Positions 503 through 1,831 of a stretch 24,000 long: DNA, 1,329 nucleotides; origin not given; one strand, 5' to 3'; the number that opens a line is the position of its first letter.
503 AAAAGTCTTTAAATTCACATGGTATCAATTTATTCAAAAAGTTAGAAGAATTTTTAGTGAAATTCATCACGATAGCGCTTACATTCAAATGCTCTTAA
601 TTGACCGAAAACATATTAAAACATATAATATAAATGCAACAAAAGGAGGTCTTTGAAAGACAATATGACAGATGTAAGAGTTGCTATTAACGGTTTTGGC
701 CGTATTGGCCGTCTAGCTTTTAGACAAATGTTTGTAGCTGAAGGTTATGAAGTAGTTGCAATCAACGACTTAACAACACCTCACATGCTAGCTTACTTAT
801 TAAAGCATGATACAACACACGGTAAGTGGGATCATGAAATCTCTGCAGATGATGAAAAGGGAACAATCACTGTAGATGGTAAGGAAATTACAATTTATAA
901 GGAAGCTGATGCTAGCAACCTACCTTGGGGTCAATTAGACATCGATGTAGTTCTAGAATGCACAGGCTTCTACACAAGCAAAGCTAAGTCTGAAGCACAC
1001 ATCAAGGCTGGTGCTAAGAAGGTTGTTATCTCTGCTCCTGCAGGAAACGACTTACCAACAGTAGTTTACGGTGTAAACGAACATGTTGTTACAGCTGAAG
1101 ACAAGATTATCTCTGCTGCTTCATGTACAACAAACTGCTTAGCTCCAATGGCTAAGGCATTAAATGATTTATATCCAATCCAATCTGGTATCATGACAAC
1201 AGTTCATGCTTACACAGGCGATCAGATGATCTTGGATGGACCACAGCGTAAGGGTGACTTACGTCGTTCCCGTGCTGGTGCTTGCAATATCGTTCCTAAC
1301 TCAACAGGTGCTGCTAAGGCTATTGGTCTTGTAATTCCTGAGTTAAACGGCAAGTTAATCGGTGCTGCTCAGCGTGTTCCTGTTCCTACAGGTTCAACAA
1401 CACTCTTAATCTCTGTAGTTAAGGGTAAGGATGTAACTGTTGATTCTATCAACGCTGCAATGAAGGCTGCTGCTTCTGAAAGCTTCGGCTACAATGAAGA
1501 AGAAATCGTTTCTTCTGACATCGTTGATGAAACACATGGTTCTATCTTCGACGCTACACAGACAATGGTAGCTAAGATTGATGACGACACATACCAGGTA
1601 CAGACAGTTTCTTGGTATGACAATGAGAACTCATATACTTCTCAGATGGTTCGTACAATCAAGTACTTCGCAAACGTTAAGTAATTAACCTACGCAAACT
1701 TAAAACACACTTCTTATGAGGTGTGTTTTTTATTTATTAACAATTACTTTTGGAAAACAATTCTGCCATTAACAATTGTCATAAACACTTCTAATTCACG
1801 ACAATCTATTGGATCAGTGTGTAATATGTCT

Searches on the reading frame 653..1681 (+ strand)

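Call 66: search_protein_families(library=pfam, proteins=[window:653-1681:+], max_evalue=0.00001)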
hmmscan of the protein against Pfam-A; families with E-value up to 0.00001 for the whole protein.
window:653-1681:+ (343 aa): 2 families
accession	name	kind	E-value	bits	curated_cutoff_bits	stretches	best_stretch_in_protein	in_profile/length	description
PF02800.25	Gp_dh_C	-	9.6e-51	171.9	24.4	1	163-322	1-158/158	Glyceraldehyde 3-phosphate dehydrogenase, C-terminal domain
PF00044.30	Gp_dh_N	-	7.3e-37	126.2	31.7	1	8-110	1-101/101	Glyceraldehyde 3-phosphate dehydrogenase, NAD binding domain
